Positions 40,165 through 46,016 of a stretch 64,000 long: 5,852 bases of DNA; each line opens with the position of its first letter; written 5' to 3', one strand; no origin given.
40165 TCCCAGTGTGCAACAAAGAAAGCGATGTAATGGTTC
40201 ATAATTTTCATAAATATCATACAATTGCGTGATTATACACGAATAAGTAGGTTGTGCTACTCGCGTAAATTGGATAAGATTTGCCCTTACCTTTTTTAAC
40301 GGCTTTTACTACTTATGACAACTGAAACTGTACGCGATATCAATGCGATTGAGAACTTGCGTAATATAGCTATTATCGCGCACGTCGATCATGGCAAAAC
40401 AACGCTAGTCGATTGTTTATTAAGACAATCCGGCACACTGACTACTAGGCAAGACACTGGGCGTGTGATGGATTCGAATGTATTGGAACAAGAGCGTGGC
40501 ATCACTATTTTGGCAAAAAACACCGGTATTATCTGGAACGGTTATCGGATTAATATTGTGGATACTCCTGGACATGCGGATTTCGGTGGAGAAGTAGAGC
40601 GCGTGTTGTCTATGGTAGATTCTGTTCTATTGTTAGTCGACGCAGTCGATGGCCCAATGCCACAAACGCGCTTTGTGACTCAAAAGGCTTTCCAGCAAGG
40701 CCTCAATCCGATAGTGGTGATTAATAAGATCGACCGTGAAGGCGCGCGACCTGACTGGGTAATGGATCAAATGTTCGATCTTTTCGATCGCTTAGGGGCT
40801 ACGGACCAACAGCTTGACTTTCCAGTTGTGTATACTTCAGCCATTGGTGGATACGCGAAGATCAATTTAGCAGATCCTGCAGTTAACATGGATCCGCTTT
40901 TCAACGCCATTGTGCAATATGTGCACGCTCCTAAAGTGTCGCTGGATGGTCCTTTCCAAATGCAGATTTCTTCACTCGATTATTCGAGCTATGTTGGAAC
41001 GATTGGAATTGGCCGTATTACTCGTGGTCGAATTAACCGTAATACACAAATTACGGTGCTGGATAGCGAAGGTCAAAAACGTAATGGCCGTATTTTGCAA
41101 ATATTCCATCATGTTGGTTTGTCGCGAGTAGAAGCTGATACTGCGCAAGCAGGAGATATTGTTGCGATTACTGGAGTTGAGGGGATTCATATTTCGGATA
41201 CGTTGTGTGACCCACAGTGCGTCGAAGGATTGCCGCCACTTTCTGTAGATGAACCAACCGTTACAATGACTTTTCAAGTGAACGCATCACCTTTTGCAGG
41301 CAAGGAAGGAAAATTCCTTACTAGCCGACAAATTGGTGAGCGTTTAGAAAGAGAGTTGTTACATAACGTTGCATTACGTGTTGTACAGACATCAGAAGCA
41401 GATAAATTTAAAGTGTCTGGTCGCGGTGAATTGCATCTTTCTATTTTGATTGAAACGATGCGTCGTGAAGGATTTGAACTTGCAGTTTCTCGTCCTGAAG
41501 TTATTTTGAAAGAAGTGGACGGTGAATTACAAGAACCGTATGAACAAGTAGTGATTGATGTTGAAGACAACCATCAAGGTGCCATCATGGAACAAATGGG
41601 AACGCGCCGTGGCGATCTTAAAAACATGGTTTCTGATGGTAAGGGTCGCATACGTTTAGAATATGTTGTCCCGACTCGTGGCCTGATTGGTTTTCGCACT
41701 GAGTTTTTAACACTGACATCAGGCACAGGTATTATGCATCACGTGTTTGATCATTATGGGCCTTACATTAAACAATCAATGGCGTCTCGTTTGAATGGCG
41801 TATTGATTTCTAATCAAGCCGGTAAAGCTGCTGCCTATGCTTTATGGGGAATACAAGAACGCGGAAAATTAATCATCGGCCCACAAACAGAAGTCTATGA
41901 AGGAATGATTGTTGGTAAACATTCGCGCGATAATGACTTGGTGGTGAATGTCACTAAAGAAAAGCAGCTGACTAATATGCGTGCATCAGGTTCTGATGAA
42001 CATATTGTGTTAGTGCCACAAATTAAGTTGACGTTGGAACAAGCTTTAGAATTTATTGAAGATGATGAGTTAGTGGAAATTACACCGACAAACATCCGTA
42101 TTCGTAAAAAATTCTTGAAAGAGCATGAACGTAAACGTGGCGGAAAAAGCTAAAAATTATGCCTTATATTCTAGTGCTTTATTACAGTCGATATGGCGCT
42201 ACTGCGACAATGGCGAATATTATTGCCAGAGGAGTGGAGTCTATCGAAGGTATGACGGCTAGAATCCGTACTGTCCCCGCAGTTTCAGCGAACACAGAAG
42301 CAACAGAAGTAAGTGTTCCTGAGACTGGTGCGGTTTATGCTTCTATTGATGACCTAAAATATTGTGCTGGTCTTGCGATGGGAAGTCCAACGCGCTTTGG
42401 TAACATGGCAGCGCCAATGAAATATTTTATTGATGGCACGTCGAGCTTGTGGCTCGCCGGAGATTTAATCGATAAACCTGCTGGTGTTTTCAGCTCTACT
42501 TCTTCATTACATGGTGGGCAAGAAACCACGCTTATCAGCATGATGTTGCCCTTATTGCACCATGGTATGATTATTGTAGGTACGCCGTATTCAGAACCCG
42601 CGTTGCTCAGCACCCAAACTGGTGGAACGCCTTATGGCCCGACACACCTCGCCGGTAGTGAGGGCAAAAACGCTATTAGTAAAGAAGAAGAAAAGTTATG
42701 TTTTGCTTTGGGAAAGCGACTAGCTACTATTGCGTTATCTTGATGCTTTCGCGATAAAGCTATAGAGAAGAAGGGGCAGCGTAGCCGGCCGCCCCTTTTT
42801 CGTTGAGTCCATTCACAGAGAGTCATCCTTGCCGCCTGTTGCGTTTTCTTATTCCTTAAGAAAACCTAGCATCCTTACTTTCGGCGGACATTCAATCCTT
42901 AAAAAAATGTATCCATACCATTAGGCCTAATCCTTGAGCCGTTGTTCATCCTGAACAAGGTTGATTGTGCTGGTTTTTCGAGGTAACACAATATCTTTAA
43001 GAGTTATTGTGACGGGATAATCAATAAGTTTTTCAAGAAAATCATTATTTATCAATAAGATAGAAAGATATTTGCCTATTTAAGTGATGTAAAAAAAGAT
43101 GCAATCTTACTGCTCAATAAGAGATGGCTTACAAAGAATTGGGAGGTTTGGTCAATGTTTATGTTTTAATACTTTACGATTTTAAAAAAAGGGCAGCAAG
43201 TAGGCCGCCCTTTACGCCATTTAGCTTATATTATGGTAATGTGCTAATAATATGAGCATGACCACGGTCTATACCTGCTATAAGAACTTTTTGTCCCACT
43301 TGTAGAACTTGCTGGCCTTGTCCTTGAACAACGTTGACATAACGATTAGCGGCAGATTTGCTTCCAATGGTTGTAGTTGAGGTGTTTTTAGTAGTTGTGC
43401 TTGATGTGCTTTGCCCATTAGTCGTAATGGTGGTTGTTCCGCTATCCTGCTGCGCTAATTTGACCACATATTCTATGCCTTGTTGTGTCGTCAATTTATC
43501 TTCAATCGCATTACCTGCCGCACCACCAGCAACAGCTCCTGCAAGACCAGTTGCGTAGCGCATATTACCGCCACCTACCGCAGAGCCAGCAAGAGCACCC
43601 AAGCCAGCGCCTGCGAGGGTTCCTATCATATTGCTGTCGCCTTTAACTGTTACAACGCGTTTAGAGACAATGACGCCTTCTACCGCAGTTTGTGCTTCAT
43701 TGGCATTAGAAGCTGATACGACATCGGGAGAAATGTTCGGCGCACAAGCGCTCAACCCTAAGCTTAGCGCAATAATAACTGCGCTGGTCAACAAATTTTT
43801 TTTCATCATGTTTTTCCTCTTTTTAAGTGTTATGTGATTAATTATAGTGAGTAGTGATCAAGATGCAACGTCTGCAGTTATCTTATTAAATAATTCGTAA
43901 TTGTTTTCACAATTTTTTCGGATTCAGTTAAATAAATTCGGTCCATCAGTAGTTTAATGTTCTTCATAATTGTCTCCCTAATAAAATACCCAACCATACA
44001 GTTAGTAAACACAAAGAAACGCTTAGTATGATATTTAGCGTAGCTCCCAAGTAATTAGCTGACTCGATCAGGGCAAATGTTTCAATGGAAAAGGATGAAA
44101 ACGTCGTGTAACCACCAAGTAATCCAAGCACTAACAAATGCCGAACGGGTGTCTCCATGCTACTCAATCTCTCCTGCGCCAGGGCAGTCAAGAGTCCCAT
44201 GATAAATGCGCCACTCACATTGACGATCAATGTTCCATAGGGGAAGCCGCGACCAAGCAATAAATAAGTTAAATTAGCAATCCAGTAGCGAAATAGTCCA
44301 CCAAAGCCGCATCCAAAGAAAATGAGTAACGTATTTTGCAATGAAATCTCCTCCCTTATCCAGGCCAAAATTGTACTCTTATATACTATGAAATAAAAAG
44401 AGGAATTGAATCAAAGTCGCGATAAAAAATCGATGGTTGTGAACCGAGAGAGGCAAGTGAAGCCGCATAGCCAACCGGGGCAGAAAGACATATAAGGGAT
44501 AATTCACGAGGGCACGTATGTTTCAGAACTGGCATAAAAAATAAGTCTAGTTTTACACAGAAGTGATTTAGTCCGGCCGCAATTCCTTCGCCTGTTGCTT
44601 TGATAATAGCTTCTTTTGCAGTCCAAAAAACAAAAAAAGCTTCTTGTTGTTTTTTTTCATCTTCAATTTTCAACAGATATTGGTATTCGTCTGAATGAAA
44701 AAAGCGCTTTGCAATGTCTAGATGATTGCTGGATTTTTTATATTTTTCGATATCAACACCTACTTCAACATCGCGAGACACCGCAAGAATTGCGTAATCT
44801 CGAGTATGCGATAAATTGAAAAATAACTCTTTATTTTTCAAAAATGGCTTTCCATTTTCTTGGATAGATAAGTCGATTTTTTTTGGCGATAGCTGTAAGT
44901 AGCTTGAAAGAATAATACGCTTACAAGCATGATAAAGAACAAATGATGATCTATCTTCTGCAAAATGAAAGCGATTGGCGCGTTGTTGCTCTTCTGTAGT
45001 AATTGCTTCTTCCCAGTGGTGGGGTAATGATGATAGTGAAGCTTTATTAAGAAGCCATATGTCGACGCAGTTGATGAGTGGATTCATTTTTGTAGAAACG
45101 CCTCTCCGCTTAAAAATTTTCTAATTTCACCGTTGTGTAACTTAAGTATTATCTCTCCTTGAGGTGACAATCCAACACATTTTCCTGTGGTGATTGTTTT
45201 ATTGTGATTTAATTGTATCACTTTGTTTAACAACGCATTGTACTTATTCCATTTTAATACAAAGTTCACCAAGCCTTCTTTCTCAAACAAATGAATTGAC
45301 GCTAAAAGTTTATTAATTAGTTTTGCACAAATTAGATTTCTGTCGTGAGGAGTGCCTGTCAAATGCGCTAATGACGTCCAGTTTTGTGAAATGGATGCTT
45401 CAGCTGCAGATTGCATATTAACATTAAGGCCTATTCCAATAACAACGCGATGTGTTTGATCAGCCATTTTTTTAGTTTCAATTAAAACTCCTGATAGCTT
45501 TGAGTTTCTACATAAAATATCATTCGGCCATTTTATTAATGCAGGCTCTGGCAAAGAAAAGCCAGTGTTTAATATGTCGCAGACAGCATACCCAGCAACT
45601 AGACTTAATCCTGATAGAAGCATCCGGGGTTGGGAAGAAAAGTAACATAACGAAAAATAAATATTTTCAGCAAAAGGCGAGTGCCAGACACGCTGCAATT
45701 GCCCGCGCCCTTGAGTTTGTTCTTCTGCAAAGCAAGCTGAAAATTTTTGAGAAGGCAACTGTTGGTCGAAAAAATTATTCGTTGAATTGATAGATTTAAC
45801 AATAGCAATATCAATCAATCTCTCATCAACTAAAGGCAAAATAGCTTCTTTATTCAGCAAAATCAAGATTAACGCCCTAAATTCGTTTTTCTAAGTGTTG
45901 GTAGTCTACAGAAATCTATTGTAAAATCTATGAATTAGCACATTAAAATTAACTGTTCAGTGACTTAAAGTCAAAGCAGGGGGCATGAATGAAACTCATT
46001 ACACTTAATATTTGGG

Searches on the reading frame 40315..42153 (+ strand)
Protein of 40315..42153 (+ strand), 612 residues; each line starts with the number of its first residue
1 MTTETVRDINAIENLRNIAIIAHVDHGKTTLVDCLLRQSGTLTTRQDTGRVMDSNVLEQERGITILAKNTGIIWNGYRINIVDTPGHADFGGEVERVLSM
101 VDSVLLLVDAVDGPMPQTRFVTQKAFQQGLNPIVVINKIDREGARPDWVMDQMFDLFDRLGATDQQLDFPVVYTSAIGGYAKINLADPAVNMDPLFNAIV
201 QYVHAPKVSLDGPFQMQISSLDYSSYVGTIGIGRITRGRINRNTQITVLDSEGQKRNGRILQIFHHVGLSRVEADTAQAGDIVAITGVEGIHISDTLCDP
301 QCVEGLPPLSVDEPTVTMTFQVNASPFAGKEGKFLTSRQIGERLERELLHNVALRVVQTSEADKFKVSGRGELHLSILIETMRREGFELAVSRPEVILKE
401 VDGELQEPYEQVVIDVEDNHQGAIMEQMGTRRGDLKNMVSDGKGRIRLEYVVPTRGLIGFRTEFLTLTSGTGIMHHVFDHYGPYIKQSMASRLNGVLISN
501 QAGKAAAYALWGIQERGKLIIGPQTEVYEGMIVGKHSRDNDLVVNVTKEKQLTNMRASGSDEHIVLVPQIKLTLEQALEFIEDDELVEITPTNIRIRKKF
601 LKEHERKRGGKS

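Call 38: search_dna_similar(query=window:40315-42153:+, collection=plasmids, mode=protein, max_rows=15, max_evalue=1e-50)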
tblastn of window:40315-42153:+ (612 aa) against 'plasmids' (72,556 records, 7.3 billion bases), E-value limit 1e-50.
Records with a match: 57; places in all: 57; records where one place covers at least 80% of the query: 57.
Best place of each record, by identity: 60-80% 26; <60% 31.
By first word of the organism name: Paracoccus 5; Escherichia 4; Acinetobacter 4; Sinorhizobium 4; Salmonella 3; Pasteurella 3; Proteus 2; Neisseria 2; Ralstonia 2; Bacillus 2; and 23 more.
By predicted mobility (MOB-suite, as given by PLSDB): non-mobilizable 45; mobilizable 8; conjugative 4.
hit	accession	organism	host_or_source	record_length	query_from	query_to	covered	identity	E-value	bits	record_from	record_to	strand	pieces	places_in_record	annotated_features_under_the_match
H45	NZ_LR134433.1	Legionella adelaidensis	environmental,Cooling tower water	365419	12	611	98%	70.9%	0e+0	823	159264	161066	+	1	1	typA: translational GTPase TypA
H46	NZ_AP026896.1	Aeromonas caviae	Microbe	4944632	12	612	98%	70.6%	0e+0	810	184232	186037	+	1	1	none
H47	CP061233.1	Escherichia coli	Sheep,cell culture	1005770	12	612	98%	67.9%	0e+0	787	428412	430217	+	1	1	typA: ribosome-dependent GTPase TypA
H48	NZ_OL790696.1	Escherichia coli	-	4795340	12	612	98%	67.9%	0e+0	787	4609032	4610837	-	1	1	none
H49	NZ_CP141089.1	Escherichia coli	Homo sapiens,Infected Human Urine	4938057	12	612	98%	67.9%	0e+0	787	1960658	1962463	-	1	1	none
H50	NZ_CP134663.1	Escherichia coli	Larus michahellis,bacteria,cloaca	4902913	12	612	98%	67.9%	0e+0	787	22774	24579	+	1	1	none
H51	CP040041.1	Acinetobacter baumannii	Homo sapiens,blood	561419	9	608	98%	67.9%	0e+0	788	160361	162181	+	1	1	typA: translational GTPase TypA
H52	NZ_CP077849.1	Acinetobacter baumannii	Homo sapiens,Rectal swab_P28_BU14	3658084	9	608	98%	67.9%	0e+0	788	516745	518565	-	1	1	none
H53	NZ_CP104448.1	Acinetobacter baumannii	Homo sapiens,sputum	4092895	9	608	98%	67.9%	0e+0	788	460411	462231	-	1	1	none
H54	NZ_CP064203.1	Acinetobacter baumannii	Homo sapiens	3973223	9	608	98%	67.9%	0e+0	788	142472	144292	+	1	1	none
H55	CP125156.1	Klebsiella pneumoniae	-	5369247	12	609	98%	68.1%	0e+0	795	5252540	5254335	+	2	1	none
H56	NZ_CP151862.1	Citrobacter freundii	-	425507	12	609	98%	67.8%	0e+0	784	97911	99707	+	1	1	typA: ribosome-dependent GTPase TypA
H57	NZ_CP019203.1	Salmonella enterica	environmental,creek water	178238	12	611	98%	67.4%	0e+0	787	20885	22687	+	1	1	typA: ribosome-dependent GTPase TypA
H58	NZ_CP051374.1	Salmonella enterica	bovine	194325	12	611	98%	67.4%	0e+0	787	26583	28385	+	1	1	typA: ribosome-dependent GTPase TypA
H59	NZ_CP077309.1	Enterobacter hormaechei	-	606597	12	609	98%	67.4%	0e+0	777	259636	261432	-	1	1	typA: ribosome-dependent GTPase TypA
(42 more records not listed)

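Call 49: search_protein_families(library=ncbifam, proteins=[window:40315-42153:+], max_evalue=0.00001)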
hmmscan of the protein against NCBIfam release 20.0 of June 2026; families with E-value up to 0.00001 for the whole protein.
window:40315-42153:+ (612 aa): 35 families (the best 25 are shown)
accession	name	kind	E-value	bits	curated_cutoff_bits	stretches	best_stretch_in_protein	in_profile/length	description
NF007583.0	PRK10218.1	equivalog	1.1e-292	971.5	1260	1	12-609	2-600/607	ribosome-dependent GTPase TypA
TIGR01394.1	TypA_BipA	equivalog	1.9e-278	924.6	757.3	1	15-608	1-594/594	translational GTPase TypA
TIGR00484.1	EF-G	equivalog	7.7e-58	196.2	659.4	2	11-172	6-167/691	elongation factor G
NF009381.0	PRK12740.1-5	subfamily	7.9e-58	196.4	583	3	11-158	5-155/692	elongation factor G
TIGR00490.1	aEF-2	equivalog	3.7e-56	190.6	738.45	2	12-141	16-150/720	elongation factor EF-2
TIGR01393.1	lepA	equivalog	2.1e-51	175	533.9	1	14-397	2-370/595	translation elongation factor 4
NF012153.1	tet_protect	equivalog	1e-45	156.2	775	1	17-153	2-141/614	tetracycline resistance ribosomal protection protein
NF009891.0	PRK13351.1-1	equivalog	3.3e-40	138.4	597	2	11-158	5-155/681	elongation factor G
NF009377.1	PRK12740.1-1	equivalog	3.2e-39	134.9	890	3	8-152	6-153/700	elongation factor G-like protein EF-G2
NF000120.3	47473_otr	exception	2.8e-35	122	900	1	17-153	4-143/608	tetracycline resistance ribosomal protection protein Otr(A)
NF058620.1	EFG2_Bacteroid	exception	2.7e-30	105.4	1000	2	13-159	7-156/717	elongation factor G2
NF033148.1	tet_protect_M_W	exception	8.9e-30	103.6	1100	1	16-152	4-143/639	TetM/TetW/TetO/TetS family tetracycline resistance ribosomal protection protein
NF001964.0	PRK00741.1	equivalog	7.7e-29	100.5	473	1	10-179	7-180/529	peptide chain release factor 3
NF012155.1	tet_protect_M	exception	8.8e-28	96.9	1420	1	16-144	4-135/639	tetracycline resistance ribosomal protection protein Tet(M)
NF012154.0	tet_protect_Q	exception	9e-28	96.9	1425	1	14-145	2-136/638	tetracycline resistance ribosomal protection protein Tet(Q)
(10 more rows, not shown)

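Call 51: get_annotated_region(hit=H45, flank=20000)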
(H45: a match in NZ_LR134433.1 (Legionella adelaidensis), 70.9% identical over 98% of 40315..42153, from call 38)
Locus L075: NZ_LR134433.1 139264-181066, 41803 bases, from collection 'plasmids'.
description: Legionella adelaidensis strain NCTC12735 plasmid 24, complete sequence
organism: Legionella adelaidensis (NCBI taxid 45056)
taxonomy: Bacteria; Pseudomonadota; Gammaproteobacteria; Legionellales; Legionellaceae; Legionella; Legionella adelaidensis
host: -; source: environmental,Cooling tower water; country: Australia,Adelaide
typing (MOB-suite, as given by PLSDB): mobilizable; relaxase MOBH
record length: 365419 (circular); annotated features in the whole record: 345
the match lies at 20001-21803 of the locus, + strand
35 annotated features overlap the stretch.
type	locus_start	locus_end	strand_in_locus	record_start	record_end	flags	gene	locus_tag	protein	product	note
CDS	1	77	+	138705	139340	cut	-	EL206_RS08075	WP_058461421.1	hypothetical protein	-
CDS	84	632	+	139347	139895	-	def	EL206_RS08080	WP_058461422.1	peptide deformylase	GO:0036211 - protein modification process [Evidence IEA]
CDS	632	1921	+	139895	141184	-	-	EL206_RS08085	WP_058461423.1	MFS transporter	GO:0055085 - transmembrane transport [Evidence IEA]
CDS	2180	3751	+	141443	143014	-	-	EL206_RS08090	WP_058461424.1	pyridoxal phosphate-dependent aminotransferase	-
CDS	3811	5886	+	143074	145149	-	-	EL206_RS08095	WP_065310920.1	PAS domain-containing hybrid sensor histidine kinase/response regulator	GO:0000160 - phosphorelay signal transduction system [Evidence IEA]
CDS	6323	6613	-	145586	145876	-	-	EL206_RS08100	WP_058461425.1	type II toxin-antitoxin system RelE/ParE family toxin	GO:0030541 - plasmid partitioning [Evidence IEA]; GO:0051290 - protein heterotetramerization [Evidence IEA]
CDS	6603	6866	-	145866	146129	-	-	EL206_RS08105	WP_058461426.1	type II toxin-antitoxin system prevent-host-death family antitoxin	GO:0008219 - cell death [Evidence IEA]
CDS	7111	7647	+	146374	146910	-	-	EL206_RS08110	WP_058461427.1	shikimate kinase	-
CDS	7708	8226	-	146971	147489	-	-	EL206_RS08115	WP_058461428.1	AAA family ATPase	-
CDS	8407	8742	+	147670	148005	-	-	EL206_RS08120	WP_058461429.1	tRNA-binding protein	-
CDS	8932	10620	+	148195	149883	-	ybaL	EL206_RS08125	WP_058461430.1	YbaL family putative K(+) efflux transporter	GO:0006813 - potassium ion transport [Evidence IEA]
CDS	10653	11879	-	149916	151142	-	-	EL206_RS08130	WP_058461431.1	MFS transporter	GO:0055085 - transmembrane transport [Evidence IEA]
CDS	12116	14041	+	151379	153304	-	-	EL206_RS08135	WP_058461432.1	hypothetical protein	-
CDS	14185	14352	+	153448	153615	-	-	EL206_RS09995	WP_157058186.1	hypothetical protein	-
CDS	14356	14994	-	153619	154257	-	-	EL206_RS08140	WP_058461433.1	alanyl-tRNA editing protein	-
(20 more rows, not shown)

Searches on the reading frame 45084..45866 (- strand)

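Call 49: search_protein_families(library=ncbifam, proteins=[window:45084-45866:-], max_evalue=0.00001)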
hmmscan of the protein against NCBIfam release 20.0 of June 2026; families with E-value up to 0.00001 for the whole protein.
window:45084-45866:- (260 aa): 11 families
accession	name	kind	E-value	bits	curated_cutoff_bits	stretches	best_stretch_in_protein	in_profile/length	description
NF008847.0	PRK11886.1-2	equivalog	2e-60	204.8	293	1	3-260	66-318/320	bifunctional biotin--[acetyl-CoA-carboxylase] ligase/biotin operon repressor BirA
NF008848.0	PRK11886.1-3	equivalog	9e-58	195.8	362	1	2-256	62-313/319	bifunctional biotin--[acetyl-CoA-carboxylase] ligase/biotin operon repressor BirA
TIGR00121.1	birA_ligase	equivalog_domain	9.4e-48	162.8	83.1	1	20-256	2-232/235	biotin--[acetyl-CoA-carboxylase] ligase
NF008849.0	PRK11886.1-4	equivalog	1.1e-47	162.7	474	1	2-258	65-316/320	bifunctional biotin--[acetyl-CoA-carboxylase] ligase/biotin operon repressor BirA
NF008850.0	PRK11886.1-5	equivalog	1.2e-44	152.8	489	1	23-258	84-316/320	bifunctional biotin--[acetyl-CoA-carboxylase] ligase/biotin operon repressor BirA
NF005405.0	PRK06955.1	equivalog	5.2e-30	104.6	312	1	44-255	67-290/300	biotin--[acetyl-CoA-carboxylase] ligase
NF006206.0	PRK08330.1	equivalog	1.9e-28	99.4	311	1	20-256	13-238/243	biotin--protein ligase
NF004607.0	PRK05935.1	equivalog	2.1e-25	89.6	219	1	23-191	11-175/190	biotin--protein ligase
NF009862.0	PRK13325.1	equivalog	1.4e-19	70.3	761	1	43-257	111-321/592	bifunctional biotin--[acetyl-CoA-carboxylase] ligase/type III pantothenate kinase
NF008846.0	PRK11886.1-1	equivalog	1.2e-17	64.2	353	1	45-258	104-308/312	bifunctional biotin--[acetyl-CoA-carboxylase] ligase/biotin operon repressor BirA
NF006294.0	PRK08477.1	equivalog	3.3e-13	49.5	179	1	18-162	4-144/214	biotin--[acetyl-CoA-carboxylase] ligase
